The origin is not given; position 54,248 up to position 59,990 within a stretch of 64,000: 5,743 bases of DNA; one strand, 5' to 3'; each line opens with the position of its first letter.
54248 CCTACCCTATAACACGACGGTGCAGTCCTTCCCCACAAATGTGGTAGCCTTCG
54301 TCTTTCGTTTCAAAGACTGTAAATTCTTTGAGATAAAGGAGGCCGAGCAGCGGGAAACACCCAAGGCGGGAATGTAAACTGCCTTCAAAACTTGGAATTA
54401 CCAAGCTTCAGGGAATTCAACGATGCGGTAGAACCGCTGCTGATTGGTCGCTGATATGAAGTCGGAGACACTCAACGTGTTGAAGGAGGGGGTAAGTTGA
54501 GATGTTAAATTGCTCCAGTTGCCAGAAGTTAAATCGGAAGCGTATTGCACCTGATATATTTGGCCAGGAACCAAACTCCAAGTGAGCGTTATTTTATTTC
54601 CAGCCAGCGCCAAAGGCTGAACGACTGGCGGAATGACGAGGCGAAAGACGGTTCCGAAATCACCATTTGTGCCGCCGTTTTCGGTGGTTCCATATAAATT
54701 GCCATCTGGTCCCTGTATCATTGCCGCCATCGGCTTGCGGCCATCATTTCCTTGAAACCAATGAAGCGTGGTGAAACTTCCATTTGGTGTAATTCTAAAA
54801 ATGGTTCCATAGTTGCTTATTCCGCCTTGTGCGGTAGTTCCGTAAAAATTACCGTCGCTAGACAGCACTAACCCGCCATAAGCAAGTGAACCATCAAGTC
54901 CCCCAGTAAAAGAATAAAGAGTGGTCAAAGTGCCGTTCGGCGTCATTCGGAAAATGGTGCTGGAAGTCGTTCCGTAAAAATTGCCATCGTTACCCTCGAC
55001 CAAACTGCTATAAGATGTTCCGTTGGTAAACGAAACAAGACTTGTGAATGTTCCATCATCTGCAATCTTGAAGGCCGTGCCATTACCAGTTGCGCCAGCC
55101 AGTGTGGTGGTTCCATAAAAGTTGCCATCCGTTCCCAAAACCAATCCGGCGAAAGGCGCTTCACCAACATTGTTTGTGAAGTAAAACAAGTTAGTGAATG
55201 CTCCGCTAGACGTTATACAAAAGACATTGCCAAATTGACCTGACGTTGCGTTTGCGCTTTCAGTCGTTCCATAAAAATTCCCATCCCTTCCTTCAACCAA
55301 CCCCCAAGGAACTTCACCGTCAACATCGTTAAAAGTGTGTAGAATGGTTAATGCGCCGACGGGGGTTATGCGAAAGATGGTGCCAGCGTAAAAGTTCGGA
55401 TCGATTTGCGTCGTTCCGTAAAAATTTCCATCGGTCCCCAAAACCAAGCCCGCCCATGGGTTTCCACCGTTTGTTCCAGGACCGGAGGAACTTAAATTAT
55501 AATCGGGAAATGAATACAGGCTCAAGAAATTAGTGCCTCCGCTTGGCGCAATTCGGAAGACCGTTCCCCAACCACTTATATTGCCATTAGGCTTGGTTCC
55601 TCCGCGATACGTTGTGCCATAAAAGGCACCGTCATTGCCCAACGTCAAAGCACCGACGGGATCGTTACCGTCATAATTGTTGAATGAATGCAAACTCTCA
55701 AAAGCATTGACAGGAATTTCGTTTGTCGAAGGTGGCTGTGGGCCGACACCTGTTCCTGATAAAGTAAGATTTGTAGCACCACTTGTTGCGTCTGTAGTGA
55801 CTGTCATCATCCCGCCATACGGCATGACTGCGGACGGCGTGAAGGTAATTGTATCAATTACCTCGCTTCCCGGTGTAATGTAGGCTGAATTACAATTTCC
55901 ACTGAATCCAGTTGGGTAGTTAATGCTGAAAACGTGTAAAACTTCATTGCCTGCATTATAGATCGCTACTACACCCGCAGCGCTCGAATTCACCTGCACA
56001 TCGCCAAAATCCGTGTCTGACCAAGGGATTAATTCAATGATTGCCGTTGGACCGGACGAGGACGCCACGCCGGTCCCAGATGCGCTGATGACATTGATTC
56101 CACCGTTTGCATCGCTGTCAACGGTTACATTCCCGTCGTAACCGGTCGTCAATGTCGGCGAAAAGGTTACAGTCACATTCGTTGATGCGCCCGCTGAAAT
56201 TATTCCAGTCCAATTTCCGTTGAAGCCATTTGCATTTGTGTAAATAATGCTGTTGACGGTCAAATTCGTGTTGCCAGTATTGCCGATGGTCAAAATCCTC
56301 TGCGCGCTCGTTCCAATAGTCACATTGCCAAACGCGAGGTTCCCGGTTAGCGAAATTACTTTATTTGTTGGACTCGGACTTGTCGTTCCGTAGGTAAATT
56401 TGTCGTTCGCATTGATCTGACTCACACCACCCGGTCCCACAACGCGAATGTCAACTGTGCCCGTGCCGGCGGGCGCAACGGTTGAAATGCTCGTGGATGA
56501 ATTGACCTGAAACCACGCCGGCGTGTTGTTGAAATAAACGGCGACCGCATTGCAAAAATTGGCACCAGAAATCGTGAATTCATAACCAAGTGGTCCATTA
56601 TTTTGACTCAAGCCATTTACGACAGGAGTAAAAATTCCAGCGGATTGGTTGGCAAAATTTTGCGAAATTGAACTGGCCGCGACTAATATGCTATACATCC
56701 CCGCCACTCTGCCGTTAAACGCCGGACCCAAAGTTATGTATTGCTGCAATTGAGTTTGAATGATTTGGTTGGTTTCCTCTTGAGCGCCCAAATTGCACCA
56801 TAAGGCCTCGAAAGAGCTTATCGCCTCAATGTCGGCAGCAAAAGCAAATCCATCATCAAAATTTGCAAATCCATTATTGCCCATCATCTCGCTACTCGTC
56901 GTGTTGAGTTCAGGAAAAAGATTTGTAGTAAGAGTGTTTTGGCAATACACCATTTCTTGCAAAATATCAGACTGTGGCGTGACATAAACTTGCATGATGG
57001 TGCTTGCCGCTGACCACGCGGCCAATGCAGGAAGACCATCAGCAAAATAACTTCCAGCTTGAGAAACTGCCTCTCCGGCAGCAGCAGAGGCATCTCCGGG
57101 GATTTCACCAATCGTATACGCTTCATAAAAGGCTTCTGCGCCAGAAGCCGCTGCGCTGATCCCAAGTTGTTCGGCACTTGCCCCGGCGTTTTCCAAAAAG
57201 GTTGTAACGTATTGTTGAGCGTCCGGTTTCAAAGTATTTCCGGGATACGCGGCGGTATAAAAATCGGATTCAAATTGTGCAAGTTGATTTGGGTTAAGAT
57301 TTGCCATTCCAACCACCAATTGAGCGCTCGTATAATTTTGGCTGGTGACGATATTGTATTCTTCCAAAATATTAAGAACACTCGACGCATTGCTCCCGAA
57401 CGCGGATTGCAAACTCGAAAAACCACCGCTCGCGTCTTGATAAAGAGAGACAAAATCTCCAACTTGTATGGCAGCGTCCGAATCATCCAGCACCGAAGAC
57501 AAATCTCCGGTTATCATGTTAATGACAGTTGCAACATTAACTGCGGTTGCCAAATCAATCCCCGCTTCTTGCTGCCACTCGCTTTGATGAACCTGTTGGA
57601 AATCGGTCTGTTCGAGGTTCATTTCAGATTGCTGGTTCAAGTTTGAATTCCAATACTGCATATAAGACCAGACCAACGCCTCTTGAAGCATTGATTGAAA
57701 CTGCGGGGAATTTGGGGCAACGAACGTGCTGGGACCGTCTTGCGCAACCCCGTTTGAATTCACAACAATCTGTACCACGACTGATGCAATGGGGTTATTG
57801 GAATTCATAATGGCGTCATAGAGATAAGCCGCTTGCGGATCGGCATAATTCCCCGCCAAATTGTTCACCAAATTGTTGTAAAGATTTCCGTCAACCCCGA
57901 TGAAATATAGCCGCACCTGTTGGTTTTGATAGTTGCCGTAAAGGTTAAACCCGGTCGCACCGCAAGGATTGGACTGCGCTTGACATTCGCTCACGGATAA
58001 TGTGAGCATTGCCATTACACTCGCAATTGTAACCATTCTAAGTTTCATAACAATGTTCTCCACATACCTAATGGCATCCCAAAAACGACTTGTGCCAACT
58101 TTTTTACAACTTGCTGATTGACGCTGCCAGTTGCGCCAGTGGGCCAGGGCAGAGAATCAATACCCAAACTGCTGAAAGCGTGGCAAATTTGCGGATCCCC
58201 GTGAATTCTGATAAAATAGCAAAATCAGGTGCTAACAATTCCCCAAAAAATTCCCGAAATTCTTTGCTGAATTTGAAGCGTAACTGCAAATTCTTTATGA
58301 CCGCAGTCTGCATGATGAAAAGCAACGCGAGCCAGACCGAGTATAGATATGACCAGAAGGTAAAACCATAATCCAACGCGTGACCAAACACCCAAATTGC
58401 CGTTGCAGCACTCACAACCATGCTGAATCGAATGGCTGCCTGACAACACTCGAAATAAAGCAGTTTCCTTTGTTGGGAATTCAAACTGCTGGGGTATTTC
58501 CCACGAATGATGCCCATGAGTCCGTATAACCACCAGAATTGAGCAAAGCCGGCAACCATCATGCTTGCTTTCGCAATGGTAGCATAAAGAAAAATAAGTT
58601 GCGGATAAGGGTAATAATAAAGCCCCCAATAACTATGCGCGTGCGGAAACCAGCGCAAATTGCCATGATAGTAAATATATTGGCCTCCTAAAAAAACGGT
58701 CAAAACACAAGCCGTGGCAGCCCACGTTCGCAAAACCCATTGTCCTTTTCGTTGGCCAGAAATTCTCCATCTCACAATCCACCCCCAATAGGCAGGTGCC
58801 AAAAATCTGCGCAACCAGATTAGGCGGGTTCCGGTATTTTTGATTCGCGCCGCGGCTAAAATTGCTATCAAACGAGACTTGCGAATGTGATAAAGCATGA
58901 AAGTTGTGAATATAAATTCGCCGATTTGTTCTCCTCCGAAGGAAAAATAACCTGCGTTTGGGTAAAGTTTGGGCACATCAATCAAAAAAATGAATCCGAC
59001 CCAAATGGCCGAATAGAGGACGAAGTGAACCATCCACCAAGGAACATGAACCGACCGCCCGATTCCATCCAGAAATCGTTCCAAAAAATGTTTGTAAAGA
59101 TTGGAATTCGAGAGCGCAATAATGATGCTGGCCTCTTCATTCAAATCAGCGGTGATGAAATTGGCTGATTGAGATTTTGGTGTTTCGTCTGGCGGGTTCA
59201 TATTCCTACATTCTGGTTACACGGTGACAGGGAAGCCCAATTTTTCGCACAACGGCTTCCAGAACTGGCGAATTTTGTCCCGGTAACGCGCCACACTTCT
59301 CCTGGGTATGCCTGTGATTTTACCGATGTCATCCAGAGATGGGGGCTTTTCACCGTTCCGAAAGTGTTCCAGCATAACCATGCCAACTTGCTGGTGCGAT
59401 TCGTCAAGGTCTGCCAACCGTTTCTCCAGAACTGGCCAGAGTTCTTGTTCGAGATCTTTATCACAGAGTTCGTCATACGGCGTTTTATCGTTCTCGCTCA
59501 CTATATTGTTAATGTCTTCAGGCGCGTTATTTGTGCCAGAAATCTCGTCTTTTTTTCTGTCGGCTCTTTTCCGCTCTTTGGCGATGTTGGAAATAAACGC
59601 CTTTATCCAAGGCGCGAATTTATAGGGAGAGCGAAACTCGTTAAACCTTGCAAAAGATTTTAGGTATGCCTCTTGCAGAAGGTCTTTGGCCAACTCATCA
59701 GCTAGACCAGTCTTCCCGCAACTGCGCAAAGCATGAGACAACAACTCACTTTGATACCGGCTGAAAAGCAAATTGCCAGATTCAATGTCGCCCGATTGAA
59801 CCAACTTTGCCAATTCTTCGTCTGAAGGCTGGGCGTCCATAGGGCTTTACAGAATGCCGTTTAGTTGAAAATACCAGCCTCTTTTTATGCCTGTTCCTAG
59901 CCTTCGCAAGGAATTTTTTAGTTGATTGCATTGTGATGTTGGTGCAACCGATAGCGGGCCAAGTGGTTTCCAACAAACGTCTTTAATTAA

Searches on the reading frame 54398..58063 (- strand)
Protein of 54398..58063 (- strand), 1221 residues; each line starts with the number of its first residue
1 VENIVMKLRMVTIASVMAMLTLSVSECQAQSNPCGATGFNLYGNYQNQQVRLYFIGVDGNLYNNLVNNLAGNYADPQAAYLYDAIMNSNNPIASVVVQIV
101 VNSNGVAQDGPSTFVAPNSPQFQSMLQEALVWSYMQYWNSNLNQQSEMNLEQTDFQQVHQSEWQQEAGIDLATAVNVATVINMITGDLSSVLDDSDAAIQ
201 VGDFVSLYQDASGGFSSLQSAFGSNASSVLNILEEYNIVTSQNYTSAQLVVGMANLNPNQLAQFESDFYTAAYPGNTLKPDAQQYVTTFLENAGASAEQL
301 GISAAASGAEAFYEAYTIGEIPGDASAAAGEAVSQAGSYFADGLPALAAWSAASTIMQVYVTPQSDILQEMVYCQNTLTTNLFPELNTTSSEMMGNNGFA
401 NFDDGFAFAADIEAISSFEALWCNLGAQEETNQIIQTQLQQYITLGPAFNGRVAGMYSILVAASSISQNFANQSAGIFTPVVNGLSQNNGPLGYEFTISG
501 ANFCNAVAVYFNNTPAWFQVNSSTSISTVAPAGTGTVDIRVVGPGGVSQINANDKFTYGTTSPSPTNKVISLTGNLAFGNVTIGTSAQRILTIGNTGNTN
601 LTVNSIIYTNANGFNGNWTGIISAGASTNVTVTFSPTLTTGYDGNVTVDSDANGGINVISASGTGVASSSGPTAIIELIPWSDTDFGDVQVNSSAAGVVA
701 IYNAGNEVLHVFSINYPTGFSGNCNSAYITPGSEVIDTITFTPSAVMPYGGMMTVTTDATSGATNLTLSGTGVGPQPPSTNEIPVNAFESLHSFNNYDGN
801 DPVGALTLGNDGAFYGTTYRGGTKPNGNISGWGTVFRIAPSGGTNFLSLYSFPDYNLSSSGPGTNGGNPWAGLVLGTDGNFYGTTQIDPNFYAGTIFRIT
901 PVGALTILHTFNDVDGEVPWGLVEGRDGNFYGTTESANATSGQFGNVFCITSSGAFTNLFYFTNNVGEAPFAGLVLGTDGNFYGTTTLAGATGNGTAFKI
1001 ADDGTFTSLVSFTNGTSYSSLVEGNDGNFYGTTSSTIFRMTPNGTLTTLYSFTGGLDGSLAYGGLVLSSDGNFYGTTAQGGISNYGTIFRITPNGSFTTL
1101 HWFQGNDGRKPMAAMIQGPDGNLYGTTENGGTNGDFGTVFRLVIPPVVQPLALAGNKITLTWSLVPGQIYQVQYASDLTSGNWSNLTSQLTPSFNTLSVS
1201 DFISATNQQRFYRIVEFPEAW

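Call 15: search_protein_families(library=pfam, max_evalue=0.001, proteins=[window:54398-58063:-])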
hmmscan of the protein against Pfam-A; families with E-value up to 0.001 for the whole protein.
window:54398-58063:- (1221 aa): 6 families
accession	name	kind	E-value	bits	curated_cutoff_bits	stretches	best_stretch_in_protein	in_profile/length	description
PF15780.11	ASH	-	1.4e-16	60.9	27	2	574-651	12-91/98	Abnormal spindle-like microcephaly-assoc'd, ASPM-SPD-2-Hydin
PF22544.2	HYDIN_VesB_CFA65-like_Ig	-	9.6e-11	42.2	25.5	1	575-653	9-89/100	HYDIN/CFA65/VesB-like, Ig-like domain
PF22073.2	Cep192_D4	-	1.6e-09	38.4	35.5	1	575-665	10-111/112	Cep192 domain 4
PF24507.1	Ig_CFAP65_4th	-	5e-07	30.5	27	0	619-664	31-75/76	CFAP65, fourth Ig-like domain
PF07610.17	DUF1573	-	9.5e-07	29.2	26.1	0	576-663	8-96/98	Protein of unknown function (DUF1573)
PF22067.2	Cep192_D3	-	0.00014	22.3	27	0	580-638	12-71/99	Cep192 domain 3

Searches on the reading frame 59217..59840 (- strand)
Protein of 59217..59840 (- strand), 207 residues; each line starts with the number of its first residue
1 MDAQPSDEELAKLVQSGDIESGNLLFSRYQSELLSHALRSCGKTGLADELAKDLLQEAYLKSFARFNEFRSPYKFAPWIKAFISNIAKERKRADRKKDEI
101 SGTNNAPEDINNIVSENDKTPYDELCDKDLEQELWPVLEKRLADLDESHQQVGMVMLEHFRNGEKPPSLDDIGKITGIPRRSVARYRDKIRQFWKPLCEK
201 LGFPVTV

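Call 15: search_protein_families(library=pfam, max_evalue=0.001, proteins=[window:59217-59840:-])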
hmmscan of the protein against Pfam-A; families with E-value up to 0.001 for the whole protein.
window:59217-59840:- (207 aa): 1 family
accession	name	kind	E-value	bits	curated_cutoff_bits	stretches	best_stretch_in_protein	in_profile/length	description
PF04542.20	Sigma70_r2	-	6.4e-06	26.3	24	1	25-95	1-69/71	Sigma-70 region 2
